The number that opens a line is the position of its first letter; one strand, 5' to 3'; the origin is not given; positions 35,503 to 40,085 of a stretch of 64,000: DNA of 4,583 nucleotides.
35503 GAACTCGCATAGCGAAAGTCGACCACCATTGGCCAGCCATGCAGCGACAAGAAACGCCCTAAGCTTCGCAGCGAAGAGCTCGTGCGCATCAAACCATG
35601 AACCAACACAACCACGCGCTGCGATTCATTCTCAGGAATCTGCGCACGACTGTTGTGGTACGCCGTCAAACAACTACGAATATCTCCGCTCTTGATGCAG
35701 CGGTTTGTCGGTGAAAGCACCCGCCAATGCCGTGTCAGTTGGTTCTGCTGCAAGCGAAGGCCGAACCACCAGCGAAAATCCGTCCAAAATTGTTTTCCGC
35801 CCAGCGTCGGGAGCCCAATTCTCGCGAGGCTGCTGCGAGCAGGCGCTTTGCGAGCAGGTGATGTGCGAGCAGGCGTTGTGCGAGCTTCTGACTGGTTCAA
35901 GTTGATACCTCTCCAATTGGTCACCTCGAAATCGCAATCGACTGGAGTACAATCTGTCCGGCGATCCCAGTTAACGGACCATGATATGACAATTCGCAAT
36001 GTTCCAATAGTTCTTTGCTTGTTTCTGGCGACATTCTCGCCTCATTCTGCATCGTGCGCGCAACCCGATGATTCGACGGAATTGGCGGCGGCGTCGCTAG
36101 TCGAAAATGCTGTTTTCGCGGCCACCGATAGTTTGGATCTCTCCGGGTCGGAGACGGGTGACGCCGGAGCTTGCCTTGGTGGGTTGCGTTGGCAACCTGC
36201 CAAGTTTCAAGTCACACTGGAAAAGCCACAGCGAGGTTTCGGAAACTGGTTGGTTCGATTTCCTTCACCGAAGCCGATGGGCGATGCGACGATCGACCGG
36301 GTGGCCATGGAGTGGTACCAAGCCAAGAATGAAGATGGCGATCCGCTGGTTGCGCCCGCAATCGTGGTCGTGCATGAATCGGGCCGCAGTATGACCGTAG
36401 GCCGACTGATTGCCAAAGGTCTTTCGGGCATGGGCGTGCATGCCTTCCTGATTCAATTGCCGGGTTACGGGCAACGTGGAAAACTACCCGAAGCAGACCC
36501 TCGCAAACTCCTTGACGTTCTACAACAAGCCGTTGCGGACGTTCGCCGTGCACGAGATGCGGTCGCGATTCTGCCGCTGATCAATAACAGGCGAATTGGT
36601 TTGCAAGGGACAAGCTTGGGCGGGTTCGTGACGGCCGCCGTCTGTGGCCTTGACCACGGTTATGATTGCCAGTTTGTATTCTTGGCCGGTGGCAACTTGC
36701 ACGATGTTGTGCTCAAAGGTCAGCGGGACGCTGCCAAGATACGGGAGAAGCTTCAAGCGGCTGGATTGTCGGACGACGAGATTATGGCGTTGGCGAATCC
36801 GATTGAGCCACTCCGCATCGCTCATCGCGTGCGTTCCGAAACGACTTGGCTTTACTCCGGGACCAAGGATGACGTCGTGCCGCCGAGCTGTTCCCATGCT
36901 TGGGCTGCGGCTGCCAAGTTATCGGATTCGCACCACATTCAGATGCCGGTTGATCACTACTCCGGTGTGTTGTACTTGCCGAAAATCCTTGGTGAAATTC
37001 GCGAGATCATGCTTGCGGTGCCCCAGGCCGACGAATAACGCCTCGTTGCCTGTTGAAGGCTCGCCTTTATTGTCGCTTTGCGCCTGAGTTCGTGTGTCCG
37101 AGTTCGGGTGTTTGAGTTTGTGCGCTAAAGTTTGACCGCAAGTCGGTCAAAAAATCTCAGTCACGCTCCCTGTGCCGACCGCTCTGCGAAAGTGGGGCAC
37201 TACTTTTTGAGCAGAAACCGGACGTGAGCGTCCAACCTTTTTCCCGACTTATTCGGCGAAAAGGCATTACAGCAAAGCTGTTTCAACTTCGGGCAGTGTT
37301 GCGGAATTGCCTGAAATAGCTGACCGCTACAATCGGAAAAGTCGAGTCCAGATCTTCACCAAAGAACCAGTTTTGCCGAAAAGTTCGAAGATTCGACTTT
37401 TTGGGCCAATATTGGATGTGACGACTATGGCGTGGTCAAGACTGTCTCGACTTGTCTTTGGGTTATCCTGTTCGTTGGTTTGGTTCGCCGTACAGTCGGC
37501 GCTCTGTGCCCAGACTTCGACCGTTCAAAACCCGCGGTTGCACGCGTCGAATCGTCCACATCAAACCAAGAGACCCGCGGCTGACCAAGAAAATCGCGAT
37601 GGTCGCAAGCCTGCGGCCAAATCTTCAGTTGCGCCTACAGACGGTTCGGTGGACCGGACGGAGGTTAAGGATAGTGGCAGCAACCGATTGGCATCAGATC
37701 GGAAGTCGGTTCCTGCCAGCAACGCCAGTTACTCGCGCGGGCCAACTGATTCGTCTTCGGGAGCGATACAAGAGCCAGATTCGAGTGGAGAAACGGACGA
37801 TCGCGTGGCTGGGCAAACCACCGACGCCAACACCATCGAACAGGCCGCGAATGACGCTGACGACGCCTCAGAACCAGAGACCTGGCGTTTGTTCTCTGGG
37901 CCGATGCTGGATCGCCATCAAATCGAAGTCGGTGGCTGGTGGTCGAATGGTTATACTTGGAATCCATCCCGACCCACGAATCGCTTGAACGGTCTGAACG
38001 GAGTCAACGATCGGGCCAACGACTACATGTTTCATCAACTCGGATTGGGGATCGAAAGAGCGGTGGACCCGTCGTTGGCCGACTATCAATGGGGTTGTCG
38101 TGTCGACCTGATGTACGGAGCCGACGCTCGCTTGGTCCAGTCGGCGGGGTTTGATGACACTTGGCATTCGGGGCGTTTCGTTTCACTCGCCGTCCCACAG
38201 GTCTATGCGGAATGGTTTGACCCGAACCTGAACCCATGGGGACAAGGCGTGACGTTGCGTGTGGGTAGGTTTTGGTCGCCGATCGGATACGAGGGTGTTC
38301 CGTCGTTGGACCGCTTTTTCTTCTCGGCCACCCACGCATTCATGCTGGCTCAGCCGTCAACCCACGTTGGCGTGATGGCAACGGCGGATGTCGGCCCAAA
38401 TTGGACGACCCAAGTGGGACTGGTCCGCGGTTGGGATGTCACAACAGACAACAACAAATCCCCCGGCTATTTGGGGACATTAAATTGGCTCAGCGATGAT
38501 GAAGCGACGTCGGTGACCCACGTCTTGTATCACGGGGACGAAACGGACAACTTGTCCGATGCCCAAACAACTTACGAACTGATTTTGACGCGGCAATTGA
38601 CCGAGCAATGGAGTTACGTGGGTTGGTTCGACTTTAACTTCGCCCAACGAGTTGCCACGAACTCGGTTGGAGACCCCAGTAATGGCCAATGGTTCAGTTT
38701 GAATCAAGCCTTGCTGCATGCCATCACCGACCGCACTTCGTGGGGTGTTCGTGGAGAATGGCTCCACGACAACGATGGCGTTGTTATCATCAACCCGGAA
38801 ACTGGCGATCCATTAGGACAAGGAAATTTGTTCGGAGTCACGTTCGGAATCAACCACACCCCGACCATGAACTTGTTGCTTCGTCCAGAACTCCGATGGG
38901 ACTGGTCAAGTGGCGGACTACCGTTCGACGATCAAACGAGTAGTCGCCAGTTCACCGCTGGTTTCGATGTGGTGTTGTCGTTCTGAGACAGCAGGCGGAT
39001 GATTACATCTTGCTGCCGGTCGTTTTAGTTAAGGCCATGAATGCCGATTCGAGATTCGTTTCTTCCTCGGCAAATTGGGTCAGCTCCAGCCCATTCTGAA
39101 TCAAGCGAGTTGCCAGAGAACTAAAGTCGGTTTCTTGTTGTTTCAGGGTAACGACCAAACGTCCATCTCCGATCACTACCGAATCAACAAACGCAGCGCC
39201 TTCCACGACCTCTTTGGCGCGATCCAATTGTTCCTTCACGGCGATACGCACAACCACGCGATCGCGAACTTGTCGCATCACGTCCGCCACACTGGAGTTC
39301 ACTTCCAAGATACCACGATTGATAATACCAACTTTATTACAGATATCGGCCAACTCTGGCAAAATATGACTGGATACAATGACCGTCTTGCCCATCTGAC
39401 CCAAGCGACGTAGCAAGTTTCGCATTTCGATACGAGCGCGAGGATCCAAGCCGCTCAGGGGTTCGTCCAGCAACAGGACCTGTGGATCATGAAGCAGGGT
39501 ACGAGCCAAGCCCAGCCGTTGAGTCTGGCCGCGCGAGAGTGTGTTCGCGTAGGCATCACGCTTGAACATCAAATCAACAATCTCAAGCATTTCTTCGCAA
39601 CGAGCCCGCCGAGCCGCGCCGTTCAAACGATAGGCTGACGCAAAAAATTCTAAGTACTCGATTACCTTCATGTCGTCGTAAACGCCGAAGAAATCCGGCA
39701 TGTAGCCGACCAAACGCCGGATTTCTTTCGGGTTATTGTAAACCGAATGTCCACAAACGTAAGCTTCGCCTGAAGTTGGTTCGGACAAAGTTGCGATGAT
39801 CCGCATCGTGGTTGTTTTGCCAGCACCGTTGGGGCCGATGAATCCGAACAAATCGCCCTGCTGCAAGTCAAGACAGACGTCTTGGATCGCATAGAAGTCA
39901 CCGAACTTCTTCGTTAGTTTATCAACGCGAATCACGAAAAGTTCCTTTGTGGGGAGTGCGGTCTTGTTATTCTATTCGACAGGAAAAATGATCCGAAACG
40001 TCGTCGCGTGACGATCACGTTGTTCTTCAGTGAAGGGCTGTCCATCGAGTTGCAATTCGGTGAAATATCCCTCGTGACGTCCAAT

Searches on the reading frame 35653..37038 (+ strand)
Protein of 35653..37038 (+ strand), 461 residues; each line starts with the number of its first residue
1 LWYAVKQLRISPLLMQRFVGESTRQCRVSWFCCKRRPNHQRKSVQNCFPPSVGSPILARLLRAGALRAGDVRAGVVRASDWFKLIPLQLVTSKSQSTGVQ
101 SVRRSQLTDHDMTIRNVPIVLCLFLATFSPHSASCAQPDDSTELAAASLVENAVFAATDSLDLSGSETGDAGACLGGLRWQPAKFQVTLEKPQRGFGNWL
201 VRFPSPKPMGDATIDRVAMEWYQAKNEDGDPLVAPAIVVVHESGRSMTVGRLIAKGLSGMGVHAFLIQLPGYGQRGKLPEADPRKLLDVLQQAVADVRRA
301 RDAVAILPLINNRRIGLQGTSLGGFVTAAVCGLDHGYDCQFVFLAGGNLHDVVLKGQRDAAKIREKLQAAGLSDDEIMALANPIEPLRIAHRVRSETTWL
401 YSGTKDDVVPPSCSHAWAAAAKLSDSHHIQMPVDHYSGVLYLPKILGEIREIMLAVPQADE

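Call 32: search_protein_families(library=pfam, proteins=[window:35653-37038:+], max_evalue=0.001)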
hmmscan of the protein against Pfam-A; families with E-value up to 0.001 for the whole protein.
window:35653-37038:+ (461 aa): 3 families
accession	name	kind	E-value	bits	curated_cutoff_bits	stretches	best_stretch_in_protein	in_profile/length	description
PF00326.27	Peptidase_S9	-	2.1e-07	31.1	22.6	1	291-435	42-183/213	Prolyl oligopeptidase family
PF12146.15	Hydrolase_4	-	7e-05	22.7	27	0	236-349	6-111/239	Serine aminopeptidase, S33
PF05448.18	AXE1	-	0.00011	21.5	21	1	292-417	155-285/321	Acetyl xylan esterase (AXE1)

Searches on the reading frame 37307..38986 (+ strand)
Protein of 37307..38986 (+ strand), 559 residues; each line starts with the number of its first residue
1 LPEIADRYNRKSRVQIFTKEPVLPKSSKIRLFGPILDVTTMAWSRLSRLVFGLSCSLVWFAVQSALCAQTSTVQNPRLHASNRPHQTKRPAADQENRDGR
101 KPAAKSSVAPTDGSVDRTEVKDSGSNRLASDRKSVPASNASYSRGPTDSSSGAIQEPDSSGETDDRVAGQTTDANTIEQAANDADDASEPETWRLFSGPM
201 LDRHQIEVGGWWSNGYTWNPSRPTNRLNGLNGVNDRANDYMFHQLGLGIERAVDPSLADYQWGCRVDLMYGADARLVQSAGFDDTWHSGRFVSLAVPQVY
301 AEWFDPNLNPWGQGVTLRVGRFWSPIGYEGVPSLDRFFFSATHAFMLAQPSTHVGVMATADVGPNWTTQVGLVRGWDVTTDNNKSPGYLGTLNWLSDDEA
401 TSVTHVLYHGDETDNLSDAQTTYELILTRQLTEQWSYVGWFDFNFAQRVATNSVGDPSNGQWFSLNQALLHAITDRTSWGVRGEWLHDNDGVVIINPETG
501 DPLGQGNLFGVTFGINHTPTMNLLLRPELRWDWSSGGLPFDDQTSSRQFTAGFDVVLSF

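Call 32: search_protein_families(library=pfam, proteins=[window:37307-38986:+], max_evalue=0.001)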
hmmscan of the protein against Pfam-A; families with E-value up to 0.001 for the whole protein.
window:37307-38986:+ (559 aa): 1 family
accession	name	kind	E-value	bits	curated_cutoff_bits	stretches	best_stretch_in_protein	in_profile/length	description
PF07642.17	BBP2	-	5.4e-65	220.3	26.2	1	206-559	2-339/339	Putative beta-barrel porin-2, OmpL-like. bbp2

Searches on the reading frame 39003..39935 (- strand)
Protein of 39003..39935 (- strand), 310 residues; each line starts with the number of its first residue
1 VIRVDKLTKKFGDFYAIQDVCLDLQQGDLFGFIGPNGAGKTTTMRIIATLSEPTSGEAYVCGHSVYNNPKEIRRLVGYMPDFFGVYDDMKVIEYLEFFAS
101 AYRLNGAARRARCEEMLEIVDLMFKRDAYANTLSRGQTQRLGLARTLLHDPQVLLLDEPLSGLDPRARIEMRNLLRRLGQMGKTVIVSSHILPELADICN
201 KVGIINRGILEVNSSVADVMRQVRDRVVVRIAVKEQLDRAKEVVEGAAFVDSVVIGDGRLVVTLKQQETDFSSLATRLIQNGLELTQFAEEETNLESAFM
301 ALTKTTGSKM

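Call 32: search_protein_families(library=pfam, proteins=[window:39003-39935:-], max_evalue=0.001)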
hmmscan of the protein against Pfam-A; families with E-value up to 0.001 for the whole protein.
window:39003-39935:- (310 aa): 2 families
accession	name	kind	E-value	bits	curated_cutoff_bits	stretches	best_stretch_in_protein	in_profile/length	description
PF00005.33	ABC_tran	-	8.4e-27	94.9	25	1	18-160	2-136/137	ABC transporter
PF13304.12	AAA_21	-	8.4e-13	49.5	27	1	130-196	235-303/304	AAA domain, putative AbiEii toxin, Type IV TA system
